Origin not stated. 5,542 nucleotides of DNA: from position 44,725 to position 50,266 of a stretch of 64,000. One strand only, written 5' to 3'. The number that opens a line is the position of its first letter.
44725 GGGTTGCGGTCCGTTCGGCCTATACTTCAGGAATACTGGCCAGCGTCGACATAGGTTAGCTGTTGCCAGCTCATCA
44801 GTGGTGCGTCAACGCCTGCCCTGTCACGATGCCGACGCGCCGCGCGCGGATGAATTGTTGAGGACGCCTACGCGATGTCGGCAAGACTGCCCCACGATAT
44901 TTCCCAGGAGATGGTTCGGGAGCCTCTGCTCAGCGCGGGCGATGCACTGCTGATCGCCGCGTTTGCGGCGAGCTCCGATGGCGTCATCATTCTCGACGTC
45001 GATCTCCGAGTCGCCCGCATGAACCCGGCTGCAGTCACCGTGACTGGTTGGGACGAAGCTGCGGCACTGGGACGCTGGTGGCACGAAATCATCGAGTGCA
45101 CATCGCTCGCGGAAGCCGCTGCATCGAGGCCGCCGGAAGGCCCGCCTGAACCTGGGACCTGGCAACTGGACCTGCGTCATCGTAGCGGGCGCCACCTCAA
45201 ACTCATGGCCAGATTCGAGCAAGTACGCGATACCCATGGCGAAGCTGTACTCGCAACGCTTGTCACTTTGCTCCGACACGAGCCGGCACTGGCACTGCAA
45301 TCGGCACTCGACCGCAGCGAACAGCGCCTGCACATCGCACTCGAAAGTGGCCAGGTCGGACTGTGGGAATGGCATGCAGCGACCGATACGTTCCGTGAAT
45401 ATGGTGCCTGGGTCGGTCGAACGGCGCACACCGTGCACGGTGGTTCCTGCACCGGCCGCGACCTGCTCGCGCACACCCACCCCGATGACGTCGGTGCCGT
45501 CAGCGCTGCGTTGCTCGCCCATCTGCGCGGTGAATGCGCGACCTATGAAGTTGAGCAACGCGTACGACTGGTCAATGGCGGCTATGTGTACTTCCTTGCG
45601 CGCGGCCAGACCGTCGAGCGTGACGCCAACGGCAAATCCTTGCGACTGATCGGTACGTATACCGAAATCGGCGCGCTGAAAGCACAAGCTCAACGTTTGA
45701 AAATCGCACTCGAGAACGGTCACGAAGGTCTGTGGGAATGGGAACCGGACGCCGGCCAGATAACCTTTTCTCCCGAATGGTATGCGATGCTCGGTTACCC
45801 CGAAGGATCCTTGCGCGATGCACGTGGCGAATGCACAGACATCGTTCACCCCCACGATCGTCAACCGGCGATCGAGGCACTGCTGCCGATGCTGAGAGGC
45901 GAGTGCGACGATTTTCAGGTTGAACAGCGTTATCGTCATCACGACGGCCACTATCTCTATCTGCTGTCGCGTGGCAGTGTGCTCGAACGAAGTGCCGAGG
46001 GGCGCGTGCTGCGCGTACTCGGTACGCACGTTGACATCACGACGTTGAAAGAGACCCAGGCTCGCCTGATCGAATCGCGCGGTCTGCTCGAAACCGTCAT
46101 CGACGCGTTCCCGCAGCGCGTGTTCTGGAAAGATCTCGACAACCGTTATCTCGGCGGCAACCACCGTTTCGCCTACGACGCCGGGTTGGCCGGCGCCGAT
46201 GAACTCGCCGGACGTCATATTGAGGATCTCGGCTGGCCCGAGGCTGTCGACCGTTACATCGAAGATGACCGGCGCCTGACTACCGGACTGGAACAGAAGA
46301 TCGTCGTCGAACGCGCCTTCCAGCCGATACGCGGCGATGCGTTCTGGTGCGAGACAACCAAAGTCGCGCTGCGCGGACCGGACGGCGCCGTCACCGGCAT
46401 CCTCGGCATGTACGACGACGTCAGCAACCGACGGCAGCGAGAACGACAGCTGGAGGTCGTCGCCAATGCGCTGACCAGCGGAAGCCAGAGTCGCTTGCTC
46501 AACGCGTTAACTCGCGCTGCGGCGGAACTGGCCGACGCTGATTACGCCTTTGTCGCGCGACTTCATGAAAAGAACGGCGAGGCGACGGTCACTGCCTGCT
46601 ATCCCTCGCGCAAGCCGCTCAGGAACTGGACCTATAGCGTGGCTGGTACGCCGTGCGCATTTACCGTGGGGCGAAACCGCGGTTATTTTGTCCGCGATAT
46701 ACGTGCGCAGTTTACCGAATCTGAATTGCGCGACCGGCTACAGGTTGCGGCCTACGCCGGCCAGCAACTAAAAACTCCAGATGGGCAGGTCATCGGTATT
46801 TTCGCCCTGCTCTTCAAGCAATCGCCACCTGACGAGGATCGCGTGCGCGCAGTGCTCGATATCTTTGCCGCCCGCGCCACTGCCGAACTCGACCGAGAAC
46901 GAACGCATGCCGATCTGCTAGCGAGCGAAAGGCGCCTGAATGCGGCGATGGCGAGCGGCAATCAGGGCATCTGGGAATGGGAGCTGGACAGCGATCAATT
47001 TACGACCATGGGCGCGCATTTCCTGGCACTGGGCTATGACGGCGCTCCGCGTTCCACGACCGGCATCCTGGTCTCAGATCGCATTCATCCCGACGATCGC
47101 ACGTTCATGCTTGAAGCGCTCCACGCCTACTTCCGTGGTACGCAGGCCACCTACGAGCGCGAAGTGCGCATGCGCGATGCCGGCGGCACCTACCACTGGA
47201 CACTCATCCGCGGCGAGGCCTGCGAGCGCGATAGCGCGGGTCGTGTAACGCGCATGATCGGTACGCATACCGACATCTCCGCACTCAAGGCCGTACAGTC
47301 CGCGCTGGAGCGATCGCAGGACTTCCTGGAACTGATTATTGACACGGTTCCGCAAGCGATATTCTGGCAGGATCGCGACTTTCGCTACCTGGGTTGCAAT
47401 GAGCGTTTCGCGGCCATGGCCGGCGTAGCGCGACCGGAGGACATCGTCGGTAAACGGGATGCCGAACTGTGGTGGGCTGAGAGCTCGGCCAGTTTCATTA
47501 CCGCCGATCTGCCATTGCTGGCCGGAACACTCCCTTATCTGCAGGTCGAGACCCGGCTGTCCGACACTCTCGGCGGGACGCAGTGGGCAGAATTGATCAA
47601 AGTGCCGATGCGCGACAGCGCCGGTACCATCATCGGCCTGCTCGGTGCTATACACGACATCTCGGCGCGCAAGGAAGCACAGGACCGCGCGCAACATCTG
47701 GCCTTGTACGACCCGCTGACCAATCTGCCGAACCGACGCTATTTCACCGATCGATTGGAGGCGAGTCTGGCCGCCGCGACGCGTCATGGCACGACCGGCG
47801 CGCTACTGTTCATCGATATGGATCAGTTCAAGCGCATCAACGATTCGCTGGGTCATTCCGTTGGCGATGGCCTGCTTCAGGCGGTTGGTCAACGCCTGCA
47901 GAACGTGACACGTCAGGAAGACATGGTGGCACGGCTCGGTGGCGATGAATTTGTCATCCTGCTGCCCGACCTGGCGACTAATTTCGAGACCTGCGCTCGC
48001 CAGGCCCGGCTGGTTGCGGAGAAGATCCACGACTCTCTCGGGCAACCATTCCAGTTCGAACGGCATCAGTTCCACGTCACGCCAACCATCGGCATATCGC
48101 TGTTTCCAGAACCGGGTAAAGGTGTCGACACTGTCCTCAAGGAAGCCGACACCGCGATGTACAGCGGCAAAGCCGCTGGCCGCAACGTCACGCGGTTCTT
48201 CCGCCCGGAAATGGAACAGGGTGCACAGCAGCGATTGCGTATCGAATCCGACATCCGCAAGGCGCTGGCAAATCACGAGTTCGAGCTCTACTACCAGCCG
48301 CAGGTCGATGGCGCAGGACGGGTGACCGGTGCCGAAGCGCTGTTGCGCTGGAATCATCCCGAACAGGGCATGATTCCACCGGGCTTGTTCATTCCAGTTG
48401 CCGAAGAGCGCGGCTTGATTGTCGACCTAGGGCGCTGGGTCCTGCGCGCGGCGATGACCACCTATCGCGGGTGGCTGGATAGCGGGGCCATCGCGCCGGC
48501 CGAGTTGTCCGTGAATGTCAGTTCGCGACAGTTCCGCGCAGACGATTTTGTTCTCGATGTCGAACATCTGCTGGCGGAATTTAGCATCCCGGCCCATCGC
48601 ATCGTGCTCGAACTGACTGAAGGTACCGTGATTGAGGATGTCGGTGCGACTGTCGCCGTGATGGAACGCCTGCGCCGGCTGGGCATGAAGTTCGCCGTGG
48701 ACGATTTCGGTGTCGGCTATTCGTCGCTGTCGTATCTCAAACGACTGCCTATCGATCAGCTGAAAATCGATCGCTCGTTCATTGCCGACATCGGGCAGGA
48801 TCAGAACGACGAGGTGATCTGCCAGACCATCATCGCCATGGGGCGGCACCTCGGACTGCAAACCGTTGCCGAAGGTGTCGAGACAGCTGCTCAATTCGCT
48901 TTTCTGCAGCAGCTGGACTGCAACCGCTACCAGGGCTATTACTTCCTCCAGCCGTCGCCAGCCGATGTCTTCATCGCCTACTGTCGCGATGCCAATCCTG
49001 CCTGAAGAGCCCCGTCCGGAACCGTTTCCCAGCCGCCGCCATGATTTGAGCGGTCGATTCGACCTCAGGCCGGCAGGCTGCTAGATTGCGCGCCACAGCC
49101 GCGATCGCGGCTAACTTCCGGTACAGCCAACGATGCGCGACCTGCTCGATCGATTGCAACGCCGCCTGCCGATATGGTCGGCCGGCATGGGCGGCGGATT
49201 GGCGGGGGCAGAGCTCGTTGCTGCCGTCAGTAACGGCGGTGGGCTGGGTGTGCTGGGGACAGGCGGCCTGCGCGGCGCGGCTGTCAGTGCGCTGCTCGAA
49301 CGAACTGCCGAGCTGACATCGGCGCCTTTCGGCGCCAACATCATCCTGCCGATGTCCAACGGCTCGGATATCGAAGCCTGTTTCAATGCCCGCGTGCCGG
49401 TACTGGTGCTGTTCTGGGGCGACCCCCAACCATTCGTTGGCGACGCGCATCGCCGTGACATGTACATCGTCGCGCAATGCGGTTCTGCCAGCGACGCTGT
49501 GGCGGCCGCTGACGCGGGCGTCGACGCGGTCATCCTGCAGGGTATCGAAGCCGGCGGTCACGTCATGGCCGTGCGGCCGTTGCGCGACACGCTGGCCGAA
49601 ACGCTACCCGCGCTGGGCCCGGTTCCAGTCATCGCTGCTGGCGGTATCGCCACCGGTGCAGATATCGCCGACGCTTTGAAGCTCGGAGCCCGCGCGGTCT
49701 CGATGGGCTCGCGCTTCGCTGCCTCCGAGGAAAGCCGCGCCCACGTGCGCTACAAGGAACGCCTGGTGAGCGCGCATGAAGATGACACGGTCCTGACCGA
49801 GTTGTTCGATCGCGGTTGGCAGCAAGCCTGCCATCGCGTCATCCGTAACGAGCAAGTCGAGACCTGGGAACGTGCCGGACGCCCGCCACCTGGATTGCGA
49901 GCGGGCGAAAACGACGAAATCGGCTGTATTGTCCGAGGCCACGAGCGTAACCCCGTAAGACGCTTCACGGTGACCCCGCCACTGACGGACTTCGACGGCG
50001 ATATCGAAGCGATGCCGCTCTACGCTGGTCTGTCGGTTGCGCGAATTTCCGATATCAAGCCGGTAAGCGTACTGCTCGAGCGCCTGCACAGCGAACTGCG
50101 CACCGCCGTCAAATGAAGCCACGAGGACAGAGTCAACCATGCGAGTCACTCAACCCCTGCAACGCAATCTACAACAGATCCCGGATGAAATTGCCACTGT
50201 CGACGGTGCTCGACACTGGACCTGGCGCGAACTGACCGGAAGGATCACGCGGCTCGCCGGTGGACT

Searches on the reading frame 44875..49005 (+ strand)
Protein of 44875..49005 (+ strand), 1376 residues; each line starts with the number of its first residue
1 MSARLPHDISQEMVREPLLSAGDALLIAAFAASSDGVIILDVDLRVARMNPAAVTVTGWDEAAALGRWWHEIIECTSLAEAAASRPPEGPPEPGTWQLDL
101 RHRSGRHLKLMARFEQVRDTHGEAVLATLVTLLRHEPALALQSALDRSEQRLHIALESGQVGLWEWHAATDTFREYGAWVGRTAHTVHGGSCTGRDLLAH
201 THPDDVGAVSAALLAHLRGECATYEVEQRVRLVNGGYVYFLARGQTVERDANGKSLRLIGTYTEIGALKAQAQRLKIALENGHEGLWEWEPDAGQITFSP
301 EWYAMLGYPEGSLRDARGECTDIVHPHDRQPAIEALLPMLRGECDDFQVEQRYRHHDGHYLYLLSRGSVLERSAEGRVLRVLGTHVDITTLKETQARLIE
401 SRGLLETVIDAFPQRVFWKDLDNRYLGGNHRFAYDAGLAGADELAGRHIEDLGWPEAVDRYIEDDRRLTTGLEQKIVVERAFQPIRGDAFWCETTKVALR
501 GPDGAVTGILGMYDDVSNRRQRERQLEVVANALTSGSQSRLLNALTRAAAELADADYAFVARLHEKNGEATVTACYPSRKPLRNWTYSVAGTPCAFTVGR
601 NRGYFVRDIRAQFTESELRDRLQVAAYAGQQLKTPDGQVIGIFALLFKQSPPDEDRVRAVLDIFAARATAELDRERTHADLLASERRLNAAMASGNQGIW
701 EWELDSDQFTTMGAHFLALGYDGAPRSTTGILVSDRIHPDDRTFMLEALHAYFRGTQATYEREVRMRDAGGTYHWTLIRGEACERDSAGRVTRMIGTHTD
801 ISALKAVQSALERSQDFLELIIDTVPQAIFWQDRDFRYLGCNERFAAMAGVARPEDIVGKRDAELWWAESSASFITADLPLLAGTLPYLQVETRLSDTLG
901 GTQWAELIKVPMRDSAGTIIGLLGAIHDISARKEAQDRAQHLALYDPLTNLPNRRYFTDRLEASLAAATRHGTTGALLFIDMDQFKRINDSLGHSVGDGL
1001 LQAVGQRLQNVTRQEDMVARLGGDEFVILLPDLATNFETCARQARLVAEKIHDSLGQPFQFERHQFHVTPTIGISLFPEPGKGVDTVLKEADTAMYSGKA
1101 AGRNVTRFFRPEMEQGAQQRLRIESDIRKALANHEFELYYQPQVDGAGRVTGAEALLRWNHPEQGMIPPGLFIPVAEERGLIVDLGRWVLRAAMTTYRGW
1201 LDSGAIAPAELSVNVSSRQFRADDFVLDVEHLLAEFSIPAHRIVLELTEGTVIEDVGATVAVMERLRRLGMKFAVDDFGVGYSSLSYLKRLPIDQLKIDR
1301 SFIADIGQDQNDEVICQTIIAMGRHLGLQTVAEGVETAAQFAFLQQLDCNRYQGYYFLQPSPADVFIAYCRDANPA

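Call 75: search_protein_families(library=ncbifam, proteins=[window:44875-49005:+], max_evalue=0.00001)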
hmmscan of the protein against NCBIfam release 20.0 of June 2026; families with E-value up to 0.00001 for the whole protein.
window:44875-49005:+ (1376 aa): 37 families (the best 25 are shown)
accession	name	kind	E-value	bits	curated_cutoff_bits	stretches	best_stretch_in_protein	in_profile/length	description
NF053781.1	cdiGMPphdstlr2612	equivalog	3.7e-161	538.3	1600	3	673-1366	574-1261/1268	Tlr1612 family c-di-GMP phosphodiesterase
NF045675.1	PhdiestaseDibA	equivalog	1.4e-147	492.8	980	1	903-1364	165-619/623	phosphodiesterase DibA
NF007298.0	PRK09776.1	equivalog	1.2e-119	400.9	1135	2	674-1373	417-1109/1111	diguanylate cyclase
NF007474.0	PRK10060.1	equivalog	2.9e-118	395.9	782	1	803-1370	98-654/663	cyclic di-GMP phosphodiesterase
NF008467.0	PRK11359.1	equivalog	1.9e-102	343.7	857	1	932-1369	365-791/800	oxygen-sensing cyclic-di-GMP phosphodiesterase DosP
NF052458.1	PhdiestGepA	equivalog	2.1e-98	330.6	1200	1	941-1364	423-835/840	phosphodiesterase GepA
NF008807.1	PRK11829.1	equivalog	1.2e-82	278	733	1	941-1368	240-660/670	biofilm formation regulator HmsP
NF007839.0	PRK10551.1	equivalog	2.8e-56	191.2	461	1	1120-1372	261-512/518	cyclic di-GMP phosphodiesterase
NF052596.1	RR_EAL_PvrR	equivalog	8.8e-48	162.9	580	1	1117-1372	136-391/398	response regulator cyclic di-GMP phosphodiesterase PvrR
TIGR00229.1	sensory_box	domain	1.6e-46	157.6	22.9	3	813-937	2-124/126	PAS domain S-box protein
NF007423.1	PRK09966.1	equivalog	2.1e-46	158.6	325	1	936-1099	232-390/390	diguanylate cyclase DgcN/YfiN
NF045673.1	c-di-GMPRcptLapD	equivalog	1.2e-44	152.7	1020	1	938-1362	231-646/647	cyclic di-GMP receptor LapD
NF008281.1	PRK11059.1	equivalog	1.3e-42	146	663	1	943-1362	221-631/633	RNase E specificity factor CsrD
TIGR00254.1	GGDEF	domain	2.9e-42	144.2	37.4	1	940-1107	2-165/168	diguanylate cyclase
NF038266.1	diguan_SiaD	equivalog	5.1e-38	130.9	290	1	934-1104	85-250/252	biofilm regulation diguanylate cyclase SiaD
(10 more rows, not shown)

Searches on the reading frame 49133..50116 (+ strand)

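Call 75: search_protein_families(library=ncbifam, proteins=[window:49133-50116:+], max_evalue=0.00001)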
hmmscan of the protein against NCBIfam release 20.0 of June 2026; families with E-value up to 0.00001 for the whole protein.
window:49133-50116:+ (327 aa): 7 families
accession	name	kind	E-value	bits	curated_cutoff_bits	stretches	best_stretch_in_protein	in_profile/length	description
TIGR03151.1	enACPred_II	equivalog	2.7e-44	151.7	453.1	1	5-326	5-304/307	enoyl-[acyl-carrier-protein] reductase FabK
TIGR02814.1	pfaD_fam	subfamily_domain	3.3e-09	36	449.25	0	11-76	18-85/444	PfaD family polyunsaturated fatty acid/polyketide biosynthesis protein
TIGR01302.1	IMP_dehydrog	equivalog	4.8e-08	32.3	481.5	1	164-208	328-372/450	IMP dehydrogenase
TIGR01304.1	IMP_DH_rel_2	equivalog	1.1e-06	28.2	342.1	0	151-203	244-294/365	GuaB3 family IMP dehydrogenase-related protein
NF002231.0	PRK01130.1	subfamily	4.4e-06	25.9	189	1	102-197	119-215/230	putative N-acetylmannosamine-6-phosphate 2-epimerase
NF003966.0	PRK05458.1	equivalog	5e-06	26.1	344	1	164-204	203-243/327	GMP reductase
TIGR01306.1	GMP_reduct_2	equivalog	6.9e-06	25.8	465.65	1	164-204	199-239/321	GMP reductase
